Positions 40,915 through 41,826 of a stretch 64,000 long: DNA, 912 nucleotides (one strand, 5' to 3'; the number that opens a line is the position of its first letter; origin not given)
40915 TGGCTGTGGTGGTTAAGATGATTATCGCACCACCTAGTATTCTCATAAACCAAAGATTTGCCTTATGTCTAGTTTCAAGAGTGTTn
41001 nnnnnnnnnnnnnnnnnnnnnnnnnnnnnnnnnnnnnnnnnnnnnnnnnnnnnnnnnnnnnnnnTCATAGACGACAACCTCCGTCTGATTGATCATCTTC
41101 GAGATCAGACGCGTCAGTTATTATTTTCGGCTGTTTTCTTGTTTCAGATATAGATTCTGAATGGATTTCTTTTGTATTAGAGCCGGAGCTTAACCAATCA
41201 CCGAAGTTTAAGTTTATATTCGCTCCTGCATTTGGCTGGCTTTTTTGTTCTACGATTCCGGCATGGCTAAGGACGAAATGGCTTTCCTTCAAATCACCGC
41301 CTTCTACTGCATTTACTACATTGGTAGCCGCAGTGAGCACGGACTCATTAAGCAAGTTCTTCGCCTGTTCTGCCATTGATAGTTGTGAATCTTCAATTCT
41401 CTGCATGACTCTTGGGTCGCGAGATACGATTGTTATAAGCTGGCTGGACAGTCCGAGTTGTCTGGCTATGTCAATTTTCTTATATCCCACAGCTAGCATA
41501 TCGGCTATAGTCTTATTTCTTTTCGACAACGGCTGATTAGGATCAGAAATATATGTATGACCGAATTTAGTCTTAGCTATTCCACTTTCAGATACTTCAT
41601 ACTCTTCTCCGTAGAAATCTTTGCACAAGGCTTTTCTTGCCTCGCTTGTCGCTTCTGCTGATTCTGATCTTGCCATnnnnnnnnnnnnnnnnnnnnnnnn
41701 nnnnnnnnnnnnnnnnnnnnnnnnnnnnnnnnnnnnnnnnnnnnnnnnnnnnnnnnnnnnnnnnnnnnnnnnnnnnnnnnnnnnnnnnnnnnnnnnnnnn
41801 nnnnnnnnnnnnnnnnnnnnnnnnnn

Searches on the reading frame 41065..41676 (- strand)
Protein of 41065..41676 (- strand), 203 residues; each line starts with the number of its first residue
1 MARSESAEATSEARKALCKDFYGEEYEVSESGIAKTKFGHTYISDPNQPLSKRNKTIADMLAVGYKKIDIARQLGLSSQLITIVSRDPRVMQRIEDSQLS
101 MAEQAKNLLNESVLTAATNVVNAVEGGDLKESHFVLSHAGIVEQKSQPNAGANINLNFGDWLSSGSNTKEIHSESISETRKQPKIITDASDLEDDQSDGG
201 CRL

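Call 8: search_protein_families(library=pfam, proteins=[window:41065-41676:-], max_evalue=0.01)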
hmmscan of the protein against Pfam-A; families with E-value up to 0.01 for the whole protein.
window:41065-41676:- (203 aa): 1 family
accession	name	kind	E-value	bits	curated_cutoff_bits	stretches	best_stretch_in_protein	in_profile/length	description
PF00196.25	GerE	-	3.6e-05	23.8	23.5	1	48-79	1-32/57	Bacterial regulatory proteins, luxR family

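Call 14: search_protein_families(library=phrogs, proteins=[window:41065-41676:-], max_evalue=0.001)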
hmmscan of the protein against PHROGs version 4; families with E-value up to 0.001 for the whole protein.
window:41065-41676:- (203 aa): 0 families

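Call 19: find_related_loci(query=window:41065-41676:-, collection=viral_contigs, flank=3000)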
Query window:41065-41676:- (203 aa) in viral_contigs; peptide patterns used: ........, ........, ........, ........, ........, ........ (x = any residue, [..] = any of these).
4 stretches matched a pattern, but none encodes a relative of the query by tblastn (E <= 1e-3).

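Call 81: search_solved_structures(query=window:41065-41676:-, max_evalue=1)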
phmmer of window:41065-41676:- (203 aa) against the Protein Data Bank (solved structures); distinct sequences matched with E-value up to 1: 0.

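Call 83: search_protein_families(library=phrogs, proteins=[window:41065-41676:-], max_evalue=0.01)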
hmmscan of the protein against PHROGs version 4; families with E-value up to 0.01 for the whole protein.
window:41065-41676:- (203 aa): 0 families
